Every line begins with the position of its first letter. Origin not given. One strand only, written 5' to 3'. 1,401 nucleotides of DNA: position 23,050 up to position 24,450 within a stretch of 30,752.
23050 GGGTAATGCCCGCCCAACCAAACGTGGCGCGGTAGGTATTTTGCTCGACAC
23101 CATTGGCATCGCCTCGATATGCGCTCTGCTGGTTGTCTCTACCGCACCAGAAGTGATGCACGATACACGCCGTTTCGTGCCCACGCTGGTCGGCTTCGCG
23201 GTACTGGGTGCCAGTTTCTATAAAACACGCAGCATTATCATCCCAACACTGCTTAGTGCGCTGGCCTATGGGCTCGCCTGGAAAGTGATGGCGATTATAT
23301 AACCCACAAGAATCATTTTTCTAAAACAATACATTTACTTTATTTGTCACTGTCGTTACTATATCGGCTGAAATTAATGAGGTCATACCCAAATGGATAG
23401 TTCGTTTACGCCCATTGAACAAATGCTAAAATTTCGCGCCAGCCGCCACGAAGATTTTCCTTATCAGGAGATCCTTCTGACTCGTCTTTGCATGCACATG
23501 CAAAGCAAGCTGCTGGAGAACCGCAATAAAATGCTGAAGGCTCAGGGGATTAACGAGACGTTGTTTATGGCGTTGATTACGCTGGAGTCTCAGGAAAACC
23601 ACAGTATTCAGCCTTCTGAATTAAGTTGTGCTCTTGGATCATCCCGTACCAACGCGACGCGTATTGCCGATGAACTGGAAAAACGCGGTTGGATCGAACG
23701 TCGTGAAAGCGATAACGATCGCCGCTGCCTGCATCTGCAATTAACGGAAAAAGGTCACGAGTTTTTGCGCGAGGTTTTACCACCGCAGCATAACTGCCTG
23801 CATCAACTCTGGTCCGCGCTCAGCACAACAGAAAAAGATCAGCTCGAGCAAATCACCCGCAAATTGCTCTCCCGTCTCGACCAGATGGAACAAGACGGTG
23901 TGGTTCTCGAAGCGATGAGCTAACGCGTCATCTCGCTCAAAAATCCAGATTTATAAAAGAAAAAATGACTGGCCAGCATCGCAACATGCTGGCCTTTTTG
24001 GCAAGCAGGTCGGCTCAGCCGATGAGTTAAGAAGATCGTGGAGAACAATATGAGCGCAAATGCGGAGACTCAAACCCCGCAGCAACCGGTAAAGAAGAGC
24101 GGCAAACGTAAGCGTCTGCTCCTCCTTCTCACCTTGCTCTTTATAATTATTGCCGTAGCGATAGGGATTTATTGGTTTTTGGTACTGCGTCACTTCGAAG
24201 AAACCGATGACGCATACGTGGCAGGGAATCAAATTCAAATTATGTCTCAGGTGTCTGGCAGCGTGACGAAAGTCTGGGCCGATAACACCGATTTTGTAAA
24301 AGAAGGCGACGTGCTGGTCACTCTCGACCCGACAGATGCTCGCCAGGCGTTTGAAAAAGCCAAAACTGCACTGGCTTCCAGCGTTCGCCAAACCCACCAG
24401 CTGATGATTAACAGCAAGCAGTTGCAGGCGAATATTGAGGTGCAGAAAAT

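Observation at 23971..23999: Terminator-like hairpin inside the mprA-emrAB operon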

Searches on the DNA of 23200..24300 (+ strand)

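Call 6: search_dna_similar(query=window:23300-24300:+, collection=ecoli_genomes, mode=near, max_rows=10)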
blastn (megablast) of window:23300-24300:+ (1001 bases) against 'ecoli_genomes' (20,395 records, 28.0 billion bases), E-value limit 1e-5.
Records with a match: 5418; places in all: 5430; records where one place covers at least 80% of the query: 5409.
Genomes with a match: 5418 of 5426; with a place that covers at least 80% of the query: 5409. Places per genome that has any: lowest 1, median 1, highest 2. On chromosomes: 5430 places; on plasmids: 0.
Best place of each record, by identity: >=99% 4385; 95-99% 1033.
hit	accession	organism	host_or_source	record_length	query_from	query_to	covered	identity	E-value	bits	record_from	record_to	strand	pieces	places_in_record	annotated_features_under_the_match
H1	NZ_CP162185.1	Escherichia coli strain STK78-E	Coriander root, import product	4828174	1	1001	100%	100.0%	0e+0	2020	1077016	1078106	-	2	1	emrR: multidrug efflux transporter EmrAB transcriptional repressor EmrR | emrA: multidrug efflux MFS transporter periplasmic adaptor subunit EmrA | ygaH: L-valine transporter subunit YgaH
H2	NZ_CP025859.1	Escherichia coli strain 504239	Homo sapiens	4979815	1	1001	100%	100.0%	0e+0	1849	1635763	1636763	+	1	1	emrR: multidrug efflux transporter EmrAB transcriptional repressor EmrR | emrA: multidrug efflux MFS transporter periplasmic adaptor subunit EmrA | ygaH: L-valine transporter subunit YgaH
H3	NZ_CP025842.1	Escherichia coli strain 720632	Homo sapiens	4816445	1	1001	100%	100.0%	0e+0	1849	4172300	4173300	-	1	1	emrR: multidrug efflux transporter EmrAB transcriptional repressor EmrR | emrA: multidrug efflux MFS transporter periplasmic adaptor subunit EmrA | ygaH: L-valine transporter subunit YgaH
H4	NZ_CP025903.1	Escherichia coli strain 300709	Homo sapiens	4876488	1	1001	100%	100.0%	0e+0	1849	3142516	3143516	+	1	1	emrR: multidrug efflux transporter EmrAB transcriptional repressor EmrR | emrA: multidrug efflux MFS transporter periplasmic adaptor subunit EmrA | ygaH: L-valine transporter subunit YgaH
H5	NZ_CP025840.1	Escherichia coli strain 214-4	Homo sapiens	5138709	1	1001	100%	100.0%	0e+0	1849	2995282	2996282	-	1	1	emrR: multidrug efflux transporter EmrAB transcriptional repressor EmrR | emrA: multidrug efflux MFS transporter periplasmic adaptor subunit EmrA | ygaH: L-valine transporter subunit YgaH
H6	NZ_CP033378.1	Escherichia coli strain L73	goose anus swab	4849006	1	1001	100%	100.0%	0e+0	1849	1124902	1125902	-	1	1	emrR: multidrug efflux transporter EmrAB transcriptional repressor EmrR | emrA: multidrug efflux MFS transporter periplasmic adaptor subunit EmrA | ygaH: L-valine transporter subunit YgaH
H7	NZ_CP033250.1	Escherichia coli strain ECCHD184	chicken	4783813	1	1001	100%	100.0%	0e+0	1849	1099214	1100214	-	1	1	emrR: multidrug efflux transporter EmrAB transcriptional repressor EmrR | emrA: multidrug efflux MFS transporter periplasmic adaptor subunit EmrA | ygaH: L-valine transporter subunit YgaH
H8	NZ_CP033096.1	Escherichia coli strain CP53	pig feces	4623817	1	1001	100%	100.0%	0e+0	1849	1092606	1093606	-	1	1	emrR: multidrug efflux transporter EmrAB transcriptional repressor EmrR | emrA: multidrug efflux MFS transporter periplasmic adaptor subunit EmrA | ygaH: L-valine transporter subunit YgaH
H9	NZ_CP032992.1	Escherichia coli strain W5-6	Jin River water W5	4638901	1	1001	100%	100.0%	0e+0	1849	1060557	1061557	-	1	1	emrR: multidrug efflux transporter EmrAB transcriptional repressor EmrR | emrA: multidrug efflux MFS transporter periplasmic adaptor subunit EmrA | ygaH: L-valine transporter subunit YgaH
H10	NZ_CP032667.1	Escherichia coli str. K-12 substr. MG1655 strain K-12 ...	Laboratory strain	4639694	1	1001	100%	100.0%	0e+0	1849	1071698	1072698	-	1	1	emrR: multidrug efflux transporter EmrAB transcriptional repressor EmrR | emrA: multidrug efflux MFS transporter periplasmic adaptor subunit EmrA | ygaH: L-valine transporter subunit YgaH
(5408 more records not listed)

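Call 7: search_rna_families(source=window, start=23200, end=24300, threshold=evalue, max_evalue=1)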
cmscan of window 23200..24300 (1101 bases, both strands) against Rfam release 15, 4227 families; matches with E-value up to 1: 0.
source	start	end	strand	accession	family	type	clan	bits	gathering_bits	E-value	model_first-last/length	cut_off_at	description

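Call 17: get_annotated_region(hit=H10, flank=1500)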
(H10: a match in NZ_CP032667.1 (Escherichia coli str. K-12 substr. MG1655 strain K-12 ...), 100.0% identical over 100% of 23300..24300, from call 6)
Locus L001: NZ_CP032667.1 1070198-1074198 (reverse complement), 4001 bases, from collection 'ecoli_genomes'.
description: Escherichia coli str. K-12 substr. MG1655 strain K-12 chromosome, complete genome
organism: Escherichia coli str. K-12 substr. MG1655 strain K-12 substr. MG1655 (NCBI taxid 511145)
replicon: chromosome; assembly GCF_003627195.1
host: -; source: Laboratory strain; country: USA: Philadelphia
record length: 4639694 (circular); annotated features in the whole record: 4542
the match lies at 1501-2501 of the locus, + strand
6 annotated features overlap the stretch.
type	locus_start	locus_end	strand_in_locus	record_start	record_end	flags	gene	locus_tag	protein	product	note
CDS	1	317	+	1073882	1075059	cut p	-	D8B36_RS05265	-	MFS transporter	frameshifted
CDS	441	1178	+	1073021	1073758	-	ygaZ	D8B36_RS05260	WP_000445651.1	L-valine exporter subunit YgaZ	-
CDS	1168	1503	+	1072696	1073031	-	ygaH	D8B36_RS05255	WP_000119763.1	L-valine transporter subunit YgaH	-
CDS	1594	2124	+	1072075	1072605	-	emrR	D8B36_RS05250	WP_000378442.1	multidrug efflux transporter EmrAB transcriptional repressor EmrR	-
CDS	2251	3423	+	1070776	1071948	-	emrA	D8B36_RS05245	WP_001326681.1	multidrug efflux MFS transporter periplasmic adaptor subunit EmrA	-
CDS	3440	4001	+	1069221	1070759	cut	emrB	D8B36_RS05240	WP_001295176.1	multidrug efflux MFS transporter permease subunit EmrB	-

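Call 46: search_dna_similar(query=window:23950-24052:+, collection=ecoli_genomes, mode=near, rows=spread, max_rows=8)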
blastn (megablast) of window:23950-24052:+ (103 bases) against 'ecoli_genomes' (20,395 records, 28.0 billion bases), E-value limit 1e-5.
Records with a match: 5418; places in all: 5426; records where one place covers at least 80% of the query: 5412.
Genomes with a match: 5418 of 5426; with a place that covers at least 80% of the query: 5412. Places per genome that has any: lowest 1, median 1, highest 2. On chromosomes: 5426 places; on plasmids: 0.
Best place of each record, by identity: >=99% 4052; 95-99% 1366.
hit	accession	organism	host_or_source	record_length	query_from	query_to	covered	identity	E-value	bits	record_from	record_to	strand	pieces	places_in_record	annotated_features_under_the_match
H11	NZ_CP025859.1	Escherichia coli strain 504239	Homo sapiens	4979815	1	103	100%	100.0%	5e-46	191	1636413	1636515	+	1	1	emrA: multidrug efflux MFS transporter periplasmic adaptor subunit EmrA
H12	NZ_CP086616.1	Escherichia coli strain RIVM_C039629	Homo sapiens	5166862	1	103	100%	100.0%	5e-46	191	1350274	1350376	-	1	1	emrA: multidrug efflux MFS transporter periplasmic adaptor subunit EmrA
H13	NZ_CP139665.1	Escherichia coli strain TP10-1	Homo sapiens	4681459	1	103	100%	100.0%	5e-46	191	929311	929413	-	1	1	emrA: multidrug efflux MFS transporter periplasmic adaptor subunit EmrA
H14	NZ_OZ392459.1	Escherichia coli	Homo sapiens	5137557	1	103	100%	100.0%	5e-46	191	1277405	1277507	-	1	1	emrA: multidrug efflux MFS transporter periplasmic adaptor subunit EmrA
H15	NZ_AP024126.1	Escherichia coli strain NS-NP030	Bos taurus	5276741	1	103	100%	99.0%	2e-44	185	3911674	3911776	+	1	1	emrA: multidrug efflux MFS transporter periplasmic adaptor subunit EmrA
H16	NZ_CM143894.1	Escherichia coli strain E29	Homo sapiens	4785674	1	103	100%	99.0%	2e-44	185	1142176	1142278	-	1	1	emrA: multidrug efflux MFS transporter periplasmic adaptor subunit EmrA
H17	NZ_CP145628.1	Escherichia coli strain S1-THA-01-A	Homo sapiens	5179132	1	103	100%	98.1%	1e-42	180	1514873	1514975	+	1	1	emrA: multidrug efflux MFS transporter periplasmic adaptor subunit EmrA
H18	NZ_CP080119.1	Escherichia coli strain M45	Homo sapiens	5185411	44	103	58%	100.0%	4e-22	111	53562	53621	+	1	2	emrA: multidrug efflux MFS transporter periplasmic adaptor subunit EmrA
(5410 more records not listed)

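Call 47: get_annotated_region(hit=H18, flank=2500)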
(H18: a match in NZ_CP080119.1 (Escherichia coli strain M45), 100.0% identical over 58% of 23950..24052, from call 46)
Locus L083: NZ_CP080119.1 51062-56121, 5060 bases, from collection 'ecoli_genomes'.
description: Escherichia coli strain M45 chromosome, complete genome
organism: Escherichia coli strain M45 (NCBI taxid 562)
replicon: chromosome; assembly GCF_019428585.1
host: Homo sapiens; source: human, urinary tract infection; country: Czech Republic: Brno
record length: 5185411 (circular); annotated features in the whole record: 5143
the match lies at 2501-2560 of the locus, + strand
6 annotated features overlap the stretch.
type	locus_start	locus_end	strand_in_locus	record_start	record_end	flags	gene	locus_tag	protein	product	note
CDS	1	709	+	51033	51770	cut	ygaZ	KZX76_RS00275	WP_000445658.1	L-valine exporter subunit YgaZ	-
CDS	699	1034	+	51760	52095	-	ygaH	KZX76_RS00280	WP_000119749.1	L-valine transporter subunit YgaH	-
CDS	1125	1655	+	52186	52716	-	emrR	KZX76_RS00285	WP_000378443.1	multidrug efflux transporter EmrAB transcriptional repressor EmrR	-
CDS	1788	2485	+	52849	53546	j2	-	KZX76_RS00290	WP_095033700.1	IS1-like element IS1B family transposase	programmed frameshift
CDS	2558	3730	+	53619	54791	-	emrA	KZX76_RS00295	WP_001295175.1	multidrug efflux MFS transporter periplasmic adaptor subunit EmrA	-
CDS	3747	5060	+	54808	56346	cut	emrB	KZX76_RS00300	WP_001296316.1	multidrug efflux MFS transporter permease subunit EmrB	-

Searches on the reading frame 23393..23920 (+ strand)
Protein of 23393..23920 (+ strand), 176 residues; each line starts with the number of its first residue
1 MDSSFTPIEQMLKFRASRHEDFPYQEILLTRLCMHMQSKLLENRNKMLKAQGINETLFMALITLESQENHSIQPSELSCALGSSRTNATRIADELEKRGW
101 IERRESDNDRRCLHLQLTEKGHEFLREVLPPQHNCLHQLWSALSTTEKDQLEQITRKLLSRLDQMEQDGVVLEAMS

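Call 29: find_related_loci(query=window:23393-23920:+, collection=genome_contigs, flank=1500)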
Query seq(176 aa) (176 aa) in genome_contigs; peptide patterns used: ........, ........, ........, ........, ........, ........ (x = any residue, [..] = any of these).
365 stretches matched a pattern; 303 encode a relative of the query (tblastn E <= 1e-3); the best 80 are kept; 80 distinct loci.
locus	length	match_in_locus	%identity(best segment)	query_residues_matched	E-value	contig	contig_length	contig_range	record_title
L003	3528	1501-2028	99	1-176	1e-117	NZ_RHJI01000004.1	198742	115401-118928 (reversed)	Escherichia sp. E1V33 1V33_4_consensus, whole genome shotgun sequence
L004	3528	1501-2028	99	1-176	5e-117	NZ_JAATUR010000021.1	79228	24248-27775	Escherichia coli strain SCPM-O-B-8794 21length=79228, whole genome shotgun sequence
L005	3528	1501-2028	99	1-176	2e-117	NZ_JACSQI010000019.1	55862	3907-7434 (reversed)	Escherichia whittamii strain Sa2BVA5 NODE_19_length_55862_cov_9.024075, whole genome shotgun sequence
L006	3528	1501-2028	98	1-176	3e-116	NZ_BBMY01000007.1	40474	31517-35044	Escherichia albertii NBRC 107761 = DSM 17582 strain NBRC 107761, whole genome shotgun sequence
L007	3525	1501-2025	95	1-175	2e-113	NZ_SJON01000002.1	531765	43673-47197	Enterobacter quasihormaechei strain WCHEQ120003 2, whole genome shotgun sequence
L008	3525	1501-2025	95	1-175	2e-113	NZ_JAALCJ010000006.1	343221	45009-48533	Enterobacter cloacae strain M-7 NODE_6_length_343221_cov_91.1769, whole genome shotgun sequence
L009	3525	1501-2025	95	1-175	7e-113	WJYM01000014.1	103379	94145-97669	Enterobacteriaceae bacterium RIT691 14, whole genome shotgun sequence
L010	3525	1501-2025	94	1-175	2e-112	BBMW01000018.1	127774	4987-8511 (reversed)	Citrobacter werkmanii NBRC 105721 DNA, contig: CIWKM18, whole genome shotgun sequence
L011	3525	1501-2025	94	1-175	1e-112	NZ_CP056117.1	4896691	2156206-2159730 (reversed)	Enterobacter cloacae strain DSM 26481 chromosome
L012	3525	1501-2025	94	1-175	2e-112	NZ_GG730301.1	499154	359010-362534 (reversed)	Citrobacter youngae ATCC 29220 Scfld2, whole genome shotgun sequence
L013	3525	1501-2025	94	1-175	1e-112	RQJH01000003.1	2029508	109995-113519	Enterobacteriaceae bacterium 89 scaffold3_len2029508_cov46_single, whole genome shotgun sequence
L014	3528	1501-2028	94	1-176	2e-112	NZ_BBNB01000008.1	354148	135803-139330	Citrobacter sedlakii NBRC 105722, whole genome shotgun sequence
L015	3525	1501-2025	94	1-175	2e-112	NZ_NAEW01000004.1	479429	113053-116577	Citrobacter braakii strain ATCC 51113 CbraakiiATCC_L001_NODE_4_length_479429__29.3094, whole genome shotgun sequence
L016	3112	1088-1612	94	1-175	2e-113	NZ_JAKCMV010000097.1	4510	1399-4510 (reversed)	Enterobacter asburiae strain INSAq146 Aq146_contig_98, whole genome shotgun sequence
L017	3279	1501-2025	94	1-175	3e-113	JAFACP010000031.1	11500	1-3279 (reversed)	MAG: Proteobacteria bacterium isolate OH_SBB_50 k127_1128944, whole genome shotgun sequence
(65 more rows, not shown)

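Call 72: find_homologous_proteins(query=window:23393-23920:+, max_evalue=1e-40)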
Query seq(176 aa) (176 aa): 429 proteins with E <= 1e-40 among 570 candidates; the best 120 are listed.
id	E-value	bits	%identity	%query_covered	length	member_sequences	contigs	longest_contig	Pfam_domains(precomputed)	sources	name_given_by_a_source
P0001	8.3e-109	379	99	100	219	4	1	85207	PF01047.29,PF12802.14,PF25213.2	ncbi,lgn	-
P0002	2.8e-108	377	100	99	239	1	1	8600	PF01047.29,PF03591.20,PF12802.14,PF25213.2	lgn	-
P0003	3.2e-108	377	98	100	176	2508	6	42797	PF01047.29,PF12802.14,PF25213.2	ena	-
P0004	1.6e-107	374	99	100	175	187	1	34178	PF01047.29,PF12802.14,PF25213.2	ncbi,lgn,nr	ncbi:multidrug efflux transporter EmrAB transcriptional repressor EmrR [Escherichia coli]|nr:multidr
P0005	3.2e-107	374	100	97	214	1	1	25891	PF01047.29,PF12802.14,PF25213.2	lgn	-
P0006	4.8e-107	373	100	97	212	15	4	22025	PF01047.29,PF12802.14,PF25213.2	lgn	-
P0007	7.7e-106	369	100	96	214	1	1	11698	PF01047.29,PF12802.14,PF25213.2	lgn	-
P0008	1.1e-104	365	94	99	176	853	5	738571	PF01047.29,PF12802.14,PF25213.2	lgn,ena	-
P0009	2.0e-103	361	100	94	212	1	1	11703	PF01047.29,PF12802.14,PF25213.2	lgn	-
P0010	1.1e-102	359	93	99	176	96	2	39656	PF01047.29,PF12802.14,PF25213.2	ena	-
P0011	2.6e-101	354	93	99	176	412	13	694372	PF01047.29,PF12802.14,PF25213.2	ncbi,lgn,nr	ncbi:transcriptional repressor MprA [Salmonella enterica]|nr:transcriptional repressor MprA [Salmone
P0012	6.7e-101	353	96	96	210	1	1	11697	PF01047.29,PF12802.14,PF25213.2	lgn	-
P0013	3.3e-100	351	100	91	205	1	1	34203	PF01047.29,PF12802.14,PF25213.2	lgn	-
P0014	1.8e-99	348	96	96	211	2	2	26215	PF01047.29,PF12802.14,PF25213.2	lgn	-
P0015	2.6e-99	348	88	100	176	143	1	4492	PF01047.29,PF12802.14,PF25213.2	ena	-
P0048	1.7e-88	313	84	97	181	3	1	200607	PF01047.29,PF12802.14,PF22381.3,PF25213.2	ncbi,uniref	ncbi:transcriptional repressor MprA [Kalamiella sp. sgz302252]|uniref:transcriptional repressor MprA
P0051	2.7e-88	312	84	97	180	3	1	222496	PF01047.29,PF12802.14,PF22381.3,PF25213.2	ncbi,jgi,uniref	ncbi:transcriptional repressor MprA [Erwinia sp. CGal63]|uniref:transcriptional repressor MprA n=1 T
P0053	3.9e-88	312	81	99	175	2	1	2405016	PF01047.29,PF12802.14,PF25213.2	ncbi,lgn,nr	ncbi:transcriptional repressor MprA [Enterobacteriaceae bacterium ESL0689]|nr:transcriptional repres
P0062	2.6e-87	309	82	97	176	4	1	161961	PF01047.29,PF13412.13,PF12802.14,PF22381.3,PF25213.2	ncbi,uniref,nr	ncbi:transcriptional repressor MprA [Erwinia psidii]|uniref:transcriptional repressor MprA n=1 Tax=E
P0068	1.4e-86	306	82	97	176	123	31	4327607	PF01047.29,PF12802.14,PF22381.3,PF25213.2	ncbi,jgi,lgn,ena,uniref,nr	ncbi:transcriptional repressor MprA [Pantoea sp. EABMAA-21]|jgi:MarR family transcriptional regulato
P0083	1.6e-85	303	82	96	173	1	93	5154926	PF01047.29,PF12802.14,PF25213.2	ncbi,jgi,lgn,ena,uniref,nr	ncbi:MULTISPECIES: transcriptional repressor MprA [Serratia]|jgi:MarR family transcriptional repress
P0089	8.5e-85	301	85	94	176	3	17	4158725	PF01047.29,PF12802.14,PF13545.13,PF25213.2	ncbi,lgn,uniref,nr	ncbi:transcriptional repressor MprA [Shimwellia blattae]|uniref:Transcriptional repressor MprA n=1 T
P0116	9.4e-84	297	83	94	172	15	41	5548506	PF01047.29,PF12802.14,PF25213.2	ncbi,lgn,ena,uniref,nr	ncbi:MarR family transcriptional repressor of emrRAB [Gibbsiella quercinecans]|uniref:Transcriptiona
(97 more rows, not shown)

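Call 73: find_encoding_contigs(protein=P0068, flank=700, max_places=1)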
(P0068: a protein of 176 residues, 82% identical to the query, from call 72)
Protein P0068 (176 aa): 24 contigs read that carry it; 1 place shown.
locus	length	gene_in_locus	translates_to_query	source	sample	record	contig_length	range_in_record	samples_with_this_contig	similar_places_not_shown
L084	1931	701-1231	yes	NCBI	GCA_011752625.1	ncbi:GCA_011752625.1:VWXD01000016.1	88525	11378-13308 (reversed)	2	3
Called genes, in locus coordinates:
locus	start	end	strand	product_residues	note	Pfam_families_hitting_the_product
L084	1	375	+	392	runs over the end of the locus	PF07690:MFS_1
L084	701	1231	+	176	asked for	PF22381:Staph_reg_Sar_Rot (weak), PF01047:MarR, PF12802:MarR_2, PF25213:HVO_A0261_N (weak)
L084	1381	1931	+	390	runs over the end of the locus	PF25917:BSH_RND, PF25919:BSH_CusB (weak), PF25973:BSH_CzcB, PF25885:HH_EMRA, PF25963:Beta-barrel_AAEA (weak)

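Call 74: find_encoding_contigs(protein=P0062, flank=700, max_places=1)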
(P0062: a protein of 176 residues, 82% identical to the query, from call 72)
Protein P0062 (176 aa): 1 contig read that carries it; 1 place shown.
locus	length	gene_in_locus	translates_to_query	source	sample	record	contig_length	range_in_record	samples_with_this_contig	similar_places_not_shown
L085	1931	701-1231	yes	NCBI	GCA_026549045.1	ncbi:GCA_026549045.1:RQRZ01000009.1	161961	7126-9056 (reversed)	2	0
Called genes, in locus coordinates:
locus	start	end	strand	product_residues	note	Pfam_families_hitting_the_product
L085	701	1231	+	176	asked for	PF22381:Staph_reg_Sar_Rot (weak), PF01047:MarR, PF12802:MarR_2, PF13412:HTH_24 (faint), PF25213:HVO_A0261_N (weak)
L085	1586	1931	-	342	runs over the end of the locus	PF08032:SpoU_sub_bind, PF00588:SpoU_methylase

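Call 75: find_encoding_contigs(protein=P0083, flank=700, max_places=1)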
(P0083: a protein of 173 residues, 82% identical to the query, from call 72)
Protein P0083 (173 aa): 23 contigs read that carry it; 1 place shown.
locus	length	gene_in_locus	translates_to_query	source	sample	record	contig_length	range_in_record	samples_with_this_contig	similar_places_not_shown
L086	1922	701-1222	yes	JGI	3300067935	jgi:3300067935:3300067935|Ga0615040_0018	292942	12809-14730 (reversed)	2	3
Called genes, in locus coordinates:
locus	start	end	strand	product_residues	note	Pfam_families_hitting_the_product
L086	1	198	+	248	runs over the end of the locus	PF03591:AzlC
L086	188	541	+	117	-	PF05437:AzlD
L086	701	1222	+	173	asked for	PF01047:MarR, PF12802:MarR_2, PF25213:HVO_A0261_N (weak)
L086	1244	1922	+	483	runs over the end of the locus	PF02321:OEP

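Call 76: find_encoding_contigs(protein=P0116, flank=700, max_places=1)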
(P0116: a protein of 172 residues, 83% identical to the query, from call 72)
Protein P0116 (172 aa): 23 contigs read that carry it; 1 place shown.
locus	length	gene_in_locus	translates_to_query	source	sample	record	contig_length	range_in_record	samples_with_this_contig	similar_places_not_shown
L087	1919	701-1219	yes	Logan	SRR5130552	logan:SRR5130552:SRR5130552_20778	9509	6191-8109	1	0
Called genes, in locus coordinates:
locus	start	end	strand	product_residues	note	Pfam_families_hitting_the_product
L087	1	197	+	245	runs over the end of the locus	PF03591:AzlC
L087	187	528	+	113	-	PF05437:AzlD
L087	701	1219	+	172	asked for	PF01047:MarR, PF12802:MarR_2, PF25213:HVO_A0261_N (weak)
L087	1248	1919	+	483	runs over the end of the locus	PF02321:OEP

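Call 77: find_encoding_contigs(protein=P0089, flank=700, max_places=1)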
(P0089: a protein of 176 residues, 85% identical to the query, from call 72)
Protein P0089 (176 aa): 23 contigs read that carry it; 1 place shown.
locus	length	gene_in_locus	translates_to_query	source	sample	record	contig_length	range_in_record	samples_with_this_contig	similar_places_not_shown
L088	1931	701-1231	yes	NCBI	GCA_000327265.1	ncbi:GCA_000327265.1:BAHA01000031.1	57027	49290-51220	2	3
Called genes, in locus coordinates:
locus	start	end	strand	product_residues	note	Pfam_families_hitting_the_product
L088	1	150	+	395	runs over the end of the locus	PF00083:Sugar_tr, PF06779:MFS_4 (weak), PF07690:MFS_1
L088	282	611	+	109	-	-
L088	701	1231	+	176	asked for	PF01047:MarR, PF12802:MarR_2, PF13545:HTH_Crp_2 (weak), PF25213:HVO_A0261_N (weak)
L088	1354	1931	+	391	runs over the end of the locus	PF25963:Beta-barrel_AAEA (faint), PF25917:BSH_RND, PF25919:BSH_CusB (weak), PF25973:BSH_CzcB, PF25885:HH_EMRA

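Call 80: find_encoding_contigs(protein=P0053, flank=500, max_places=1)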
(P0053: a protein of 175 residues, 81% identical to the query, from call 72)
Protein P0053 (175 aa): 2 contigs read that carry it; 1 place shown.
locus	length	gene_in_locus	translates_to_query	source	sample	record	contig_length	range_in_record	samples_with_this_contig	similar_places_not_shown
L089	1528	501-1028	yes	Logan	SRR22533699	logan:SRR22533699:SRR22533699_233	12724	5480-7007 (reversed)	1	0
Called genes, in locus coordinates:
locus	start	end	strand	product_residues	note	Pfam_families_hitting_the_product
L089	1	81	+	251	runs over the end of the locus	PF03591:AzlC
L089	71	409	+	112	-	PF05437:AzlD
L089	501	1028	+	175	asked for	PF01047:MarR, PF12802:MarR_2, PF25213:HVO_A0261_N (weak)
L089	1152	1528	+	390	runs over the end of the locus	PF25917:BSH_RND, PF25919:BSH_CusB (weak), PF25973:BSH_CzcB (weak), PF25885:HH_EMRA, PF25963:Beta-barrel_AAEA (weak)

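Call 81: find_encoding_contigs(protein=P0048, flank=500, max_places=1)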
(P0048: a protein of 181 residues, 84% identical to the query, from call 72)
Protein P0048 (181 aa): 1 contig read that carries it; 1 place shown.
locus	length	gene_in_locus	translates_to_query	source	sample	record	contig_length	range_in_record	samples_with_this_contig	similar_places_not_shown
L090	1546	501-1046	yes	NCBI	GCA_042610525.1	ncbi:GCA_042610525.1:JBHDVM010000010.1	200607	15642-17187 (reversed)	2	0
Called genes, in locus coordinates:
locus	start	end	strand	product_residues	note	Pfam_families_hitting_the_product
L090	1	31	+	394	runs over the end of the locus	PF07690:MFS_1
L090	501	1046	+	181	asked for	PF22381:Staph_reg_Sar_Rot (weak), PF12802:MarR_2, PF01047:MarR, PF25213:HVO_A0261_N (weak)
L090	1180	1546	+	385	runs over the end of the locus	PF25963:Beta-barrel_AAEA (faint), PF25917:BSH_RND, PF25919:BSH_CusB (weak), PF25973:BSH_CzcB, PF25885:HH_EMRA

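Call 82: find_encoding_contigs(protein=P0051, flank=500, max_places=1)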
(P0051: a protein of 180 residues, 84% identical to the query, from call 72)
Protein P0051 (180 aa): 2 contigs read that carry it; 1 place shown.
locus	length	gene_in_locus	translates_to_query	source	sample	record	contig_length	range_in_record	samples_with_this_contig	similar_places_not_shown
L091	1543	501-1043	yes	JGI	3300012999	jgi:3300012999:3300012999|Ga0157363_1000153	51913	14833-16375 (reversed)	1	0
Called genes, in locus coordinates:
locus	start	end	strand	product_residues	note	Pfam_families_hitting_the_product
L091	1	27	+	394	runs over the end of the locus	PF06779:MFS_4 (weak), PF07690:MFS_1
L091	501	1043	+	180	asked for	PF22381:Staph_reg_Sar_Rot (weak), PF12802:MarR_2, PF01047:MarR, PF25213:HVO_A0261_N (weak)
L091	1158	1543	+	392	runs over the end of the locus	PF25963:Beta-barrel_AAEA (faint), PF25917:BSH_RND, PF25973:BSH_CzcB, PF25919:BSH_CusB (weak), PF25885:HH_EMRA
